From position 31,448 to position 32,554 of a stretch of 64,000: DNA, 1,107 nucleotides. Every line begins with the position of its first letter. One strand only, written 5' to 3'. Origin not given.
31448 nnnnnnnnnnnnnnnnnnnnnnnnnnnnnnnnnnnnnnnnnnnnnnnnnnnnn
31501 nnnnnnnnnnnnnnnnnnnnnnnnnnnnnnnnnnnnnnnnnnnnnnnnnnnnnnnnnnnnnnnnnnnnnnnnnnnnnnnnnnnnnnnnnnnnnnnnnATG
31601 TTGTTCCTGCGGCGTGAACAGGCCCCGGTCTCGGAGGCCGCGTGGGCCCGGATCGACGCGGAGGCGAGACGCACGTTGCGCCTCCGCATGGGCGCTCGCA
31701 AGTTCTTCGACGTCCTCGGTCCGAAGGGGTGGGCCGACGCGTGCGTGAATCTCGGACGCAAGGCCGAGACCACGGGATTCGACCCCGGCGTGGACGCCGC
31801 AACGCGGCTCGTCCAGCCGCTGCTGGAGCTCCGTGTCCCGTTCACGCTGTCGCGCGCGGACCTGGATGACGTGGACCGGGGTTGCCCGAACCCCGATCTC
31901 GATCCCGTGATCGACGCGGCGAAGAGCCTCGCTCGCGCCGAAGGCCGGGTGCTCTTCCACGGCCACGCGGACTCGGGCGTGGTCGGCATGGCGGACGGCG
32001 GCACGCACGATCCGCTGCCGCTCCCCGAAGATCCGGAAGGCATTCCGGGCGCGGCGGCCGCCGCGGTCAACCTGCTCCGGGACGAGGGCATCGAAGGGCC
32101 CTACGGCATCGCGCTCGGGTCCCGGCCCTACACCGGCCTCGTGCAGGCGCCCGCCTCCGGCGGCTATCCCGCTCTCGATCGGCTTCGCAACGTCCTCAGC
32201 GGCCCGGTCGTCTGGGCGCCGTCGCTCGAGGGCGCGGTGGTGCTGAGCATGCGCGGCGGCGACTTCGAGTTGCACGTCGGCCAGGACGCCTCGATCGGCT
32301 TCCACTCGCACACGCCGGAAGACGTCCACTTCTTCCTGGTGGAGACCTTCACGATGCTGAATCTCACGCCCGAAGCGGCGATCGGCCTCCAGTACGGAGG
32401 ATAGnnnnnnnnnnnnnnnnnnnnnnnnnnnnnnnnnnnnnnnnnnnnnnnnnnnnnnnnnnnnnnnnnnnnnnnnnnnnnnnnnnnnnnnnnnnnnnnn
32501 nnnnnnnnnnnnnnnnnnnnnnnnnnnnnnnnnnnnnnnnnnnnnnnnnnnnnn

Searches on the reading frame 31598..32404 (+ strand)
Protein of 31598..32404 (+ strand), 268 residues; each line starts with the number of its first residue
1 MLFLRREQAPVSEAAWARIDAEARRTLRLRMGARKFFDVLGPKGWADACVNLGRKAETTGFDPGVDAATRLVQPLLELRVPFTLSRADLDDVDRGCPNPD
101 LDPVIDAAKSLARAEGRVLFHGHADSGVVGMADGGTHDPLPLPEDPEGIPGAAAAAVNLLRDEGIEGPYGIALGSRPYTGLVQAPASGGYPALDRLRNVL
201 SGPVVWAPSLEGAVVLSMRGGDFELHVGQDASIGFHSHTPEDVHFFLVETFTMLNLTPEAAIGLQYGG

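Call 6: search_protein_families(library=pfam, proteins=[window:31598-32404:+])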
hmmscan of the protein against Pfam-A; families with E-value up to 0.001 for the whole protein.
window:31598-32404:+ (268 aa): 1 family
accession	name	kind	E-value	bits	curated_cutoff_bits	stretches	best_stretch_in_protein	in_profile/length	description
PF04454.18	Linocin_M18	-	1.3e-76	257.6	24.3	1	1-252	1-253/253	Encapsulating protein for peroxidase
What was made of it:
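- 31598..32404 (+): Family 1 encapsulin shell gene (268 aa). PF04454, E 1e-76 (call 6).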

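Call 8: find_homologous_proteins(query=window:31598-32404:+)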
Query window:31598-32404:+ (268 aa): 497 proteins with E <= 0.001 among 8000 candidates; the best 120 are listed.
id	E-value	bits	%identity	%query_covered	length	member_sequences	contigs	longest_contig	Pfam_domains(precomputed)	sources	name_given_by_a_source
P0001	3.1e-176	602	100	100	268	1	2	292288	PF04454.19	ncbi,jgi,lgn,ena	jgi:uncharacterized linocin/CFP29 family protein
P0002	2.6e-115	402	69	99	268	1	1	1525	PF04454.19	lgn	-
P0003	1.0e-112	394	68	100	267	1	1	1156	PF04454.19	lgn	-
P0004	2.7e-101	357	64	96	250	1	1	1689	PF04454.19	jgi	jgi:uncharacterized linocin/CFP29 family protein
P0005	6.0e-101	355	62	100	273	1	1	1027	PF04454.19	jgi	-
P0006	7.7e-93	329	56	99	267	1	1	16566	PF04454.19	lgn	-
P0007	1.4e-92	328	57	99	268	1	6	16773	PF04454.19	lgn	-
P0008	7.3e-92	326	56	99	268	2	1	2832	PF04454.19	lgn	-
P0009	1.5e-91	325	55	100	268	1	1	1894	PF04454.19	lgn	-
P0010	7.0e-91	322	55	99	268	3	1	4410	PF04454.19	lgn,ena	-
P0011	3.9e-90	320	55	99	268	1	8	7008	PF04454.19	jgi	-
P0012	7.1e-86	306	52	100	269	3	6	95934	PF04454.19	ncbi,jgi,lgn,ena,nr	ncbi:MAG TPA: family 1 encapsulin nanocompartment shell protein [Myxococcales bacterium LLY-WYZ-16_1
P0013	5.7e-83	296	53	98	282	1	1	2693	PF04454.19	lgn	-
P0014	7.0e-83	296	52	98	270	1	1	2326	PF04454.19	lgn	-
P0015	2.7e-82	294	53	99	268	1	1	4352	PF04454.19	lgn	-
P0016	3.1e-82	294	53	99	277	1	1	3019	PF04454.19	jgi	jgi:uncharacterized linocin/CFP29 family protein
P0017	9.9e-82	292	52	99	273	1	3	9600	PF04454.19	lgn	-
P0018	5.0e-81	290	53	99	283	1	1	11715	PF04454.19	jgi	jgi:uncharacterized linocin/CFP29 family protein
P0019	3.1e-80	287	52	99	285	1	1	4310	PF04454.19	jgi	jgi:uncharacterized linocin/CFP29 family protein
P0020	4.4e-80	287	53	99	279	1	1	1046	PF04454.19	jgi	jgi:uncharacterized linocin/CFP29 family protein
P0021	6.2e-80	286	52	99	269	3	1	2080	PF04454.19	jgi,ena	-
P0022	1.4e-79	285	53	99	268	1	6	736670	PF04454.19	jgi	jgi:uncharacterized linocin/CFP29 family protein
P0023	4.1e-79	284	53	98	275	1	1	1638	PF04454.19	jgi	jgi:uncharacterized linocin/CFP29 family protein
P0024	5.8e-79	283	50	99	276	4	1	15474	PF04454.19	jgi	jgi:uncharacterized linocin/CFP29 family protein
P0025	1.3e-78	282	51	99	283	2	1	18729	PF04454.19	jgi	jgi:uncharacterized linocin/CFP29 family protein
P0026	2.1e-78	281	51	100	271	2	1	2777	PF04454.19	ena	-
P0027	3.2e-78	281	51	98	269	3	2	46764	PF04454.19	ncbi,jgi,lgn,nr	ncbi:MAG TPA: family 1 encapsulin nanocompartment shell protein [Candidatus Binatia bacterium]|jgi:u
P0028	4.1e-78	280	49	99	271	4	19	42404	PF04454.19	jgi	jgi:uncharacterized linocin/CFP29 family protein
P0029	8.1e-78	280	50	100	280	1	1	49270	PF04454.19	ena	-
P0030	8.3e-78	279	52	99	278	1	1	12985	PF04454.19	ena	-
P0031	9.5e-78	279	50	99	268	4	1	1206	PF04454.19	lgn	-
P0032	1.3e-77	279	51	99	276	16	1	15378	PF04454.19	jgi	jgi:uncharacterized linocin/CFP29 family protein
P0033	1.4e-77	279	50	100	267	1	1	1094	PF04454.19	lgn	-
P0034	1.5e-77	279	52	99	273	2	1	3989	PF04454.19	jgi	jgi:uncharacterized linocin/CFP29 family protein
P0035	2.0e-77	278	51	100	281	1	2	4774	PF04454.19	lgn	-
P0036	2.3e-77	278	51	99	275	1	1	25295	PF04454.19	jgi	jgi:uncharacterized linocin/CFP29 family protein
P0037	2.9e-77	278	49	99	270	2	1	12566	PF04454.19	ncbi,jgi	ncbi:MAG TPA: family 1 encapsulin nanocompartment shell protein [Dongiaceae bacterium]|jgi:uncharact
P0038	3.1e-77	278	50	99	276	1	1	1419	PF04454.19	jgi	jgi:uncharacterized linocin/CFP29 family protein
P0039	3.5e-77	277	51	99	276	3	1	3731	PF04454.19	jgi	jgi:uncharacterized linocin/CFP29 family protein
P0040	4.6e-77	277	51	99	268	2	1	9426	PF04454.19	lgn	-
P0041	5.0e-77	277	51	100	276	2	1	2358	PF04454.19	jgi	-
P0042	5.3e-77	277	50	99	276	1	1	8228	PF04454.19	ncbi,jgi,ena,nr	ncbi:MAG TPA: family 1 encapsulin nanocompartment shell protein [Candidatus Methylomirabilis sp.]|nr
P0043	6.2e-77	277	50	99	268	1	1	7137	PF04454.19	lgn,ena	-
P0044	6.2e-77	277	53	99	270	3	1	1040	PF04454.19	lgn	-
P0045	6.9e-77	276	51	99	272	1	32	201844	PF04454.19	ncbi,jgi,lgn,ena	jgi:uncharacterized linocin/CFP29 family protein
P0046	7.8e-77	276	51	99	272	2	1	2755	PF04454.19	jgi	jgi:uncharacterized linocin/CFP29 family protein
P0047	1.2e-76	276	51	99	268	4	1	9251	PF04454.19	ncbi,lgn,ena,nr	ncbi:MAG TPA: family 1 encapsulin nanocompartment shell protein [Acidimicrobiales bacterium]|nr:fami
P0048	1.3e-76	276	51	99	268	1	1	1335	PF04454.19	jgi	jgi:uncharacterized linocin/CFP29 family protein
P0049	1.4e-76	275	51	99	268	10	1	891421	PF04454.19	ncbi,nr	ncbi:MAG: bacteriocin family protein [bacterium]|nr:bacteriocin family protein [bacterium]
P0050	1.7e-76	275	50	99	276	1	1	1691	PF04454.19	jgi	-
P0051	1.7e-76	275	51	99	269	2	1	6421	PF04454.19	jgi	jgi:uncharacterized linocin/CFP29 family protein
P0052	1.7e-76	275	49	100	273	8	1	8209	PF04454.19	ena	-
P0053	1.7e-76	275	51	99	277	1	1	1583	PF04454.19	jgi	jgi:uncharacterized linocin/CFP29 family protein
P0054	1.8e-76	275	52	99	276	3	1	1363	PF04454.19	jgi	-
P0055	1.9e-76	275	50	100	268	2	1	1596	PF04454.19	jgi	jgi:uncharacterized linocin/CFP29 family protein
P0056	1.9e-76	275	52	98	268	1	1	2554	PF04454.19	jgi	jgi:uncharacterized linocin/CFP29 family protein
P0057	2.3e-76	275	50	99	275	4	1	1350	PF04454.19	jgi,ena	-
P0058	3.1e-76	274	49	99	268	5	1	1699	PF04454.19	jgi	jgi:uncharacterized linocin/CFP29 family protein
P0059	3.4e-76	274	52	99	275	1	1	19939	PF04454.19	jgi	jgi:uncharacterized linocin/CFP29 family protein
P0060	3.5e-76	274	49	99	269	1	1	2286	PF04454.19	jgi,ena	-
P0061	5.6e-76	273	52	99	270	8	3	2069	PF04454.19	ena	-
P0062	5.7e-76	273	52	100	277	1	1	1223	PF04454.19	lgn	-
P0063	6.6e-76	273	53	97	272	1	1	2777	PF04454.19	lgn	-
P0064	6.8e-76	273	50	99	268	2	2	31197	PF04454.19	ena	-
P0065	7.3e-76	273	51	99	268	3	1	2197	PF04454.19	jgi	-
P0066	7.6e-76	273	52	98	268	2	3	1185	PF04454.19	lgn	-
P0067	8.1e-76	273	51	99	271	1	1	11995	PF04454.19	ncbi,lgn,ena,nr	ncbi:MAG TPA: family 1 encapsulin nanocompartment shell protein [Methylomirabilota bacterium]|nr:fam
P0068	8.2e-76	273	49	99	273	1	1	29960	PF04454.19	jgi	jgi:uncharacterized linocin/CFP29 family protein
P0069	8.3e-76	273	51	98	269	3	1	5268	PF04454.19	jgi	jgi:uncharacterized linocin/CFP29 family protein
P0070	8.4e-76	273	51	99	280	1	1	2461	PF04454.19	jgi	jgi:uncharacterized linocin/CFP29 family protein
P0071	9.0e-76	273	49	99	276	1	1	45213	PF04454.19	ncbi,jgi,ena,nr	ncbi:MAG TPA: family 1 encapsulin nanocompartment shell protein [Candidatus Methylomirabilis sp.]|nr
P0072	9.1e-76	273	52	99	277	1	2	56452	PF04454.19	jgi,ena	jgi:uncharacterized linocin/CFP29 family protein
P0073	1.1e-75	272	51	99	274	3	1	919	PF04454.19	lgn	-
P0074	1.1e-75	272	50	98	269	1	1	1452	PF04454.19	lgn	-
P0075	1.1e-75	272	49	99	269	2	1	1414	PF04454.19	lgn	-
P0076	1.2e-75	272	51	99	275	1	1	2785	PF04454.19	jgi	jgi:uncharacterized linocin/CFP29 family protein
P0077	1.7e-75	272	50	100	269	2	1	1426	PF04454.19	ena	-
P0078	1.7e-75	272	49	99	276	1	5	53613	PF04454.19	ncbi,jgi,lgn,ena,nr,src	ncbi:MAG TPA: family 1 encapsulin nanocompartment shell protein [Alphaproteobacteria bacterium]|nr:f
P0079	1.8e-75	272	51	98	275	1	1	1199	PF04454.19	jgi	jgi:uncharacterized linocin/CFP29 family protein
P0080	2.4e-75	271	51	100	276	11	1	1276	PF04454.19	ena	-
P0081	2.4e-75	271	48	98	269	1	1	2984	PF04454.19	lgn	-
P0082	2.5e-75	271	49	98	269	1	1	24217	PF04454.19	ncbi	-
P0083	3.1e-75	271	51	99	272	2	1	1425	PF04454.19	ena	-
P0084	3.1e-75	271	51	98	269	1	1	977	PF04454.19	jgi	jgi:uncharacterized linocin/CFP29 family protein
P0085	3.2e-75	271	50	98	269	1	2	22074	PF04454.19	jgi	jgi:uncharacterized linocin/CFP29 family protein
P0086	3.4e-75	271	53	99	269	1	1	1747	PF04454.19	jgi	jgi:uncharacterized linocin/CFP29 family protein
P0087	3.6e-75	271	51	99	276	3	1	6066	PF04454.19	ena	-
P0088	3.8e-75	271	51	99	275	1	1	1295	PF04454.19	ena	-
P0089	4.2e-75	271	50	99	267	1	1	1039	PF04454.19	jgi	jgi:uncharacterized linocin/CFP29 family protein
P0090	4.2e-75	271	50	98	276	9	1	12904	PF04454.19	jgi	jgi:uncharacterized linocin/CFP29 family protein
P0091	4.5e-75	271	52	100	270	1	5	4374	PF04454.19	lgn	-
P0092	4.9e-75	270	51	99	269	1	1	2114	PF04454.19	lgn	-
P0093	5.7e-75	270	50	99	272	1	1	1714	PF04454.19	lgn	-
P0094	5.8e-75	270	50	99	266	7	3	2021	PF04454.19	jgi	jgi:uncharacterized linocin/CFP29 family protein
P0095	6.0e-75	270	50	99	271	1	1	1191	PF04454.19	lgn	-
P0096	6.0e-75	270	50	99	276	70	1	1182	PF04454.19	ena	-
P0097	6.0e-75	270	50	98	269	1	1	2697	PF04454.19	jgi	jgi:uncharacterized linocin/CFP29 family protein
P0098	6.2e-75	270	50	99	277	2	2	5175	PF04454.19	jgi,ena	-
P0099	7.2e-75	270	49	98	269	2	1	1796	PF04454.19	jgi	jgi:uncharacterized linocin/CFP29 family protein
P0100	7.8e-75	270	50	99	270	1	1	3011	PF04454.19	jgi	jgi:uncharacterized linocin/CFP29 family protein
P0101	8.4e-75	270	50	98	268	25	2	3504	PF04454.19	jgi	jgi:uncharacterized linocin/CFP29 family protein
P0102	8.7e-75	270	49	99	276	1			PF04454.19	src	-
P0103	9.7e-75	269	48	99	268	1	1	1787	PF04454.19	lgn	-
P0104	1.0e-74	269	51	99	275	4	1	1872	PF04454.19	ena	-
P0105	1.1e-74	269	50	99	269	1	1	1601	PF04454.19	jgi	jgi:uncharacterized linocin/CFP29 family protein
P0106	1.4e-74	269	50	99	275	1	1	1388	PF04454.19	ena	-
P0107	1.4e-74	269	49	99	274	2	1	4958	PF04454.19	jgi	jgi:uncharacterized linocin/CFP29 family protein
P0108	1.5e-74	269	51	99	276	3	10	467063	PF04454.19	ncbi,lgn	-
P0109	1.7e-74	269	50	99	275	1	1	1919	PF04454.19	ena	-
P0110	1.9e-74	268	50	99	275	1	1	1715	PF04454.19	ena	-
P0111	2.1e-74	268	51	99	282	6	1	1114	PF04454.19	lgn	-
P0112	2.6e-74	268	50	98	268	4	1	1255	PF04454.19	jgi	-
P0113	3.0e-74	268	51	99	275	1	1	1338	PF04454.19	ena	-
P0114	3.0e-74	268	48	100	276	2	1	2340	PF04454.19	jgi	jgi:uncharacterized linocin/CFP29 family protein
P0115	3.1e-74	268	51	98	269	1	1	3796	PF04454.19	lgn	-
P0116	3.1e-74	268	50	99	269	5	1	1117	PF04454.19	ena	-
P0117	3.3e-74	268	50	99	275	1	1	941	PF04454.19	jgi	-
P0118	3.5e-74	268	50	99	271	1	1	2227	PF04454.19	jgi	jgi:uncharacterized linocin/CFP29 family protein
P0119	3.6e-74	268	49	99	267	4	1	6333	PF04454.19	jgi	jgi:uncharacterized linocin/CFP29 family protein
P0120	3.7e-74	267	49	99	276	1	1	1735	PF04454.19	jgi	jgi:uncharacterized linocin/CFP29 family protein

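Call 10: find_encoding_contigs(protein=P0001, flank=3000, max_places=3)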
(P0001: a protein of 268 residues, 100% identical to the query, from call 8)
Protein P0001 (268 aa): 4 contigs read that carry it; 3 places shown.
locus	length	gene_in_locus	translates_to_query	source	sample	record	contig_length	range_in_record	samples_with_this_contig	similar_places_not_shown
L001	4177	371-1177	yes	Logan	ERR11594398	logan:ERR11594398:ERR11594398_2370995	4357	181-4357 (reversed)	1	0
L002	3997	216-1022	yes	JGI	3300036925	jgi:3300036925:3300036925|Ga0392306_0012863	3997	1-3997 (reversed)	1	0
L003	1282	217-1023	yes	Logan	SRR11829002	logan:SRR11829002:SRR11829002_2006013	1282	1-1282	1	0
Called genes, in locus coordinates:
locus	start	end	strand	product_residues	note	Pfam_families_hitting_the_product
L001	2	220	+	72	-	?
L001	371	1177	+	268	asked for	PF04454:Linocin_M18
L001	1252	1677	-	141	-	PF00571:CBS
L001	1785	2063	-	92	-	-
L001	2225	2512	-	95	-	-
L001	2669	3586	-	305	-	PF21686:LigD_Prim-Pol, PF01896:DNA_primase_S (weak)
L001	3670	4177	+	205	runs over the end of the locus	PF13298:LigD_N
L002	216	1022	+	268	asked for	PF04454:Linocin_M18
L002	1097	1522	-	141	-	PF00571:CBS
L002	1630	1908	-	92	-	-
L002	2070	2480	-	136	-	-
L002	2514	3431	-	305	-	PF21686:LigD_Prim-Pol, PF01896:DNA_primase_S (weak)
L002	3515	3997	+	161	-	?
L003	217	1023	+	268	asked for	PF04454:Linocin_M18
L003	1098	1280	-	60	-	?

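Call 11: find_encoding_contigs(protein=P0006, flank=5000, max_places=3)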
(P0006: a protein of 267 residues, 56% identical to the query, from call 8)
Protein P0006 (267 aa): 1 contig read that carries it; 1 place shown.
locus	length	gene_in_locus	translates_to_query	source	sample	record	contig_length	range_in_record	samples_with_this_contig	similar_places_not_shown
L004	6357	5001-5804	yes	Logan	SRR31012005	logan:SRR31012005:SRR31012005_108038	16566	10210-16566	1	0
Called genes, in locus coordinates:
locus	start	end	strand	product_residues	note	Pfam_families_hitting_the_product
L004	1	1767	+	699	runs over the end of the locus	PF13517:FG-GAP_3 (faint), PF01839:FG-GAP (faint)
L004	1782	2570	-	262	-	PF01464:SLT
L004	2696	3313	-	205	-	PF07719:TPR_2 (faint)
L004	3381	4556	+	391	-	PF07719:TPR_2 (faint)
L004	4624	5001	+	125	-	PF22277:EncFtn-like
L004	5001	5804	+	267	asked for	PF04454:Linocin_M18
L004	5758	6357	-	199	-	?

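Call 12: find_encoding_contigs(protein=P0007, flank=5000, max_places=3)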
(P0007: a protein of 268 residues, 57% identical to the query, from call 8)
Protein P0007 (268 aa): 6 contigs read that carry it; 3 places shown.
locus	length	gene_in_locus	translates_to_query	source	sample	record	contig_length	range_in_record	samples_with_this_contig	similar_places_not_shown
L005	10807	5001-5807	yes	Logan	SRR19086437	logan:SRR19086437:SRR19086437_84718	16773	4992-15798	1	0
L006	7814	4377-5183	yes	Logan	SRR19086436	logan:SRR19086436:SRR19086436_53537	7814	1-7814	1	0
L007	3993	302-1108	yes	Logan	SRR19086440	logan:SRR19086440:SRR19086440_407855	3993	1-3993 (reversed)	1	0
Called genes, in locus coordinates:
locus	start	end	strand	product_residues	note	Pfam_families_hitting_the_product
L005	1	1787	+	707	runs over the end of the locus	PF01839:FG-GAP (faint), PF13517:FG-GAP_3 (faint)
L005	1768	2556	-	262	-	PF01464:SLT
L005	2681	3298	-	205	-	PF07719:TPR_2 (faint), PF13424:TPR_12 (faint), PF13432:TPR_16 (weak)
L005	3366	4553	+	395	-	PF07719:TPR_2 (faint)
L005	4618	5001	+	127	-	PF22277:EncFtn-like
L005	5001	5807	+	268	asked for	PF04454:Linocin_M18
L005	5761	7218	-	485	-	PF01833:TIG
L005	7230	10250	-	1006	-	-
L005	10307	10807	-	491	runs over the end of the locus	?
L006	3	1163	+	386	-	?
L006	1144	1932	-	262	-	PF01464:SLT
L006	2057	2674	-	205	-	PF07719:TPR_2 (faint), PF13424:TPR_12 (faint), PF13432:TPR_16 (weak)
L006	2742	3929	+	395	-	PF07719:TPR_2 (faint)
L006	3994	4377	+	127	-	PF22277:EncFtn-like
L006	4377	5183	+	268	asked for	PF04454:Linocin_M18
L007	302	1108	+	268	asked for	PF04454:Linocin_M18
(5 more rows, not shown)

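Call 29: find_related_loci(query=A1, collection=genome_contigs, flank=4000)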
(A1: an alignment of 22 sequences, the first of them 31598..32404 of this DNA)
Query A1 (268 aa) in genome_contigs; peptide patterns used: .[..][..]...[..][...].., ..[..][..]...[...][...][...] (x = any residue, [..] = any of these).
599 stretches matched a pattern (row limit reached: there are more); 592 encode a relative of the query (tblastn E <= 1e-3); the best 80 are kept; 80 distinct loci.
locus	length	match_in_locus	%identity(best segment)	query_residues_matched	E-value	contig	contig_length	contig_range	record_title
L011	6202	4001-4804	52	1-268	8e-87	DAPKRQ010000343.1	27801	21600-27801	MAG TPA_asm: Myxococcales bacterium LLY-WYZ-16_1 k141_851275, whole genome shotgun sequence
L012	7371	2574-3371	55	4-268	3e-85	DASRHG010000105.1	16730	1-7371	MAG TPA_asm: Candidatus Binatia bacterium isolate SMAG_U10078 k141_1564797, whole genome shotgun sequence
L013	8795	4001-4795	52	4-267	3e-84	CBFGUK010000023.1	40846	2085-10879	MAG TPA_asm: uncultured bacterium isolate SRR17295757_concoct_170 genome assembly, contig: ERZ23398518.830, whole genome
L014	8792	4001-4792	52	4-266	1e-83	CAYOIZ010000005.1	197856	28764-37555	MAG TPA_asm: uncultured Candidatus Binatia bacterium isolate binchicken_co199_112 genome assembly, contig: NODE_72_lengt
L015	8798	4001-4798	51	1-266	6e-82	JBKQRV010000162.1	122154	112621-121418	MAG: Alphaproteobacteria bacterium isolate MGr3G3H3I__bin_160 MGr3G3H3I_000000236620, whole genome shotgun sequence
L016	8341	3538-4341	51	1-267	1e-80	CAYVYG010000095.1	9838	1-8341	MAG TPA_asm: uncultured Microthrixaceae bacterium isolate binchicken_co59_671 genome assembly, contig: NODE_16442_length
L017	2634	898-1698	50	1-266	3e-82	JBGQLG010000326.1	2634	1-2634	MAG: Candidatus Methylomirabilia bacterium isolate OBJ2_061818_050_43 k141_505515_length_2634_cov_22.3510, whole genome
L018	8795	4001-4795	50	4-267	5e-80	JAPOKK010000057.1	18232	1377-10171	MAG: Pseudomonadota bacterium isolate bin88 k141_3896213_length_18232_cov_32.0000, whole genome shotgun sequence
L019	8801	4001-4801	51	1-266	7e-80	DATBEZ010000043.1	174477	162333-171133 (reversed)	MAG TPA_asm: Acidimicrobiia bacterium isolate SMAG_U3796 k141_769853, whole genome shotgun sequence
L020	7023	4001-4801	51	1-266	1e-79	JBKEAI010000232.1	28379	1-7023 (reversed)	MAG: Microthrixaceae bacterium isolate VLC_102 k121_6759998, whole genome shotgun sequence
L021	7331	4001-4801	51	1-266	1e-79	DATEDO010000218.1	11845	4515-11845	MAG TPA_asm: Candidatus Methylomirabilota bacterium isolate SMAG_U8709 k141_852087, whole genome shotgun sequence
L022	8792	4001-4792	49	4-266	3e-79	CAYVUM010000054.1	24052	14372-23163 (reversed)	MAG TPA_asm: uncultured Rhodospirillaceae bacterium isolate SRP128890_co1_238 genome assembly, contig: NODE_3476_length_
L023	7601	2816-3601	50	4-266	3e-78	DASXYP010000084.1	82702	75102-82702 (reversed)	MAG TPA_asm: Acidimicrobiia bacterium isolate SMAG_U4828 k141_1806632, whole genome shotgun sequence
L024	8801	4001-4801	50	1-266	3e-79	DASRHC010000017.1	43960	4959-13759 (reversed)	MAG TPA_asm: Candidatus Methylomirabilota bacterium isolate SMAG_U10074 k141_2170960, whole genome shotgun sequence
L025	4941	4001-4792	50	4-266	6e-79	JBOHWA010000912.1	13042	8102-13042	MAG: Candidatus Binatia bacterium isolate H1-B2_metabat2.bin.22_sub k127_95033, whole genome shotgun sequence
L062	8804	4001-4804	48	1-266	2e-74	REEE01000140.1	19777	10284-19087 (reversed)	MAG: Candidatus Competibacteraceae bacterium isolate PLM2.Bin17 NODE_3189_length_19777_cov_8.89286, whole genome shotgun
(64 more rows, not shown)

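Call 52: find_encoding_contigs(protein=P0004, flank=3000, max_places=2)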
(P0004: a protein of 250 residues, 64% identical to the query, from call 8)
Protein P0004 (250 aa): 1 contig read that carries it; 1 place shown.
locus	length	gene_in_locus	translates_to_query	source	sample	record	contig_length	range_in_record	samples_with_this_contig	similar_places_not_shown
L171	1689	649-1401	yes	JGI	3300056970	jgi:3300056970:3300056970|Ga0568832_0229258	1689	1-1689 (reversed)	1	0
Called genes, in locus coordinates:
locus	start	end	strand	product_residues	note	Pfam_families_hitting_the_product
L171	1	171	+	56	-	?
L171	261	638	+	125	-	PF22277:EncFtn-like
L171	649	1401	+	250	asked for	PF04454:Linocin_M18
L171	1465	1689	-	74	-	?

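Call 53: find_encoding_contigs(protein=P0002, flank=3000, max_places=2)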
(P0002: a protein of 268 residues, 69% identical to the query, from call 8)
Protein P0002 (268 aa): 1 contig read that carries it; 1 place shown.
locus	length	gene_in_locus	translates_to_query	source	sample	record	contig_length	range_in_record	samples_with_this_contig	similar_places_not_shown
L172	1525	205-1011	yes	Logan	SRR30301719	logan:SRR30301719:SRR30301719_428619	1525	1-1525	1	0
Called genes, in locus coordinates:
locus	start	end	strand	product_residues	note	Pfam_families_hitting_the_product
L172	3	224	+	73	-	?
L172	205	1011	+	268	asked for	PF04454:Linocin_M18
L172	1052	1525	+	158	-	?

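Call 77: search_protein_families(library=ncbifam, max_evalue=0.001, proteins=[window:31598-32401:+])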
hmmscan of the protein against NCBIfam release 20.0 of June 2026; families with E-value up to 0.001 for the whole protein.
window:31598-32401:+ (268 aa): 1 family
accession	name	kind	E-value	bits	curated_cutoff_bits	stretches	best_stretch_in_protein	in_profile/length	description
NF041155.2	encap_f1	equivalog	4.5e-79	265.5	100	1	4-263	1-260/261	family 1 encapsulin nanocompartment shell protein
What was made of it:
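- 31598..32404 (+): NF041155 265.5 bits, cut-off 100 (call 77).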

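Call 92: search_protein_families(library=pfam, max_evalue=0.001, proteins=[L062:4886-6241:-, L062:3625-4005:+, L062:2635-3402:-])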
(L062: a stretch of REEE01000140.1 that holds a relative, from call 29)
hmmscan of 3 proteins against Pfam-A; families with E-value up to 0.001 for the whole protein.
L062:4886-6241:- (452 aa): 10 families
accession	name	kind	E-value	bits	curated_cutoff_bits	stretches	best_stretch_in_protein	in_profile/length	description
PF00158.32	Sigma54_activat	-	3.6e-66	222.4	20.2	1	141-307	1-167/168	Sigma-54 interaction domain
PF00072.30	Response_reg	-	1.6e-21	77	30.2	1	5-113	2-110/111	Response regulator receiver domain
PF25601.1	AAA_lid_14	-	4.2e-20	71.8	27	1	313-381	1-71/87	AAA+ ATPase lid domain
PF14532.12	Sigma54_activ_2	-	8.1e-18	65.4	25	1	142-312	1-138/138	Sigma-54 interaction domain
PF02954.25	HTH_8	-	7.8e-13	48.4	22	1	408-449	1-42/42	Bacterial regulatory protein, Fis family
PF07728.20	AAA_5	-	2.5e-11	44.2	22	1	165-285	2-125/139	AAA domain (dynein-related subfamily)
PF01078.27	Mg_chelatase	-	4.4e-08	33.2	20.3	1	220-286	93-161/207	Magnesium chelatase, subunit ChlI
PF00004.35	AAA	-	5.3e-05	24.1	21.2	1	165-297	1-126/131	ATPase family associated with various cellular activities (AAA)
PF18024.7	HTH_50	-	0.00018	21.6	27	1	409-450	8-48/50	Helix-turn-helix domain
PF07724.20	AAA_2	-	0.00042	20.8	27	1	164-282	5-124/166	AAA domain (Cdc48 subfamily)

L062:3625-4005:+ (127 aa): 1 family
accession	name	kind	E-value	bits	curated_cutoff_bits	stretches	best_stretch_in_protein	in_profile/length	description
PF22277.2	EncFtn-like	-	1.8e-40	137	27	1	8-91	2-85/85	EncFtn-like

L062:2635-3402:- (256 aa): 4 families
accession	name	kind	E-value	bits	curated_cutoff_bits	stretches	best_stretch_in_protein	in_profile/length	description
PF13561.12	adh_short_C2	-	1.7e-66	224.7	27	1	16-254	3-236/236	Enoyl-(Acyl carrier protein) reductase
PF00106.31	adh_short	-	7.5e-57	192.4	26.6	1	7-199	1-192/195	short chain dehydrogenase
PF08659.16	KR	-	1.1e-11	45.5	22.6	1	9-158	3-151/180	KR domain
PF23441.1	SDR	-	1e-09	38.6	27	1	63-252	73-254/258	SDR-like rossmann domain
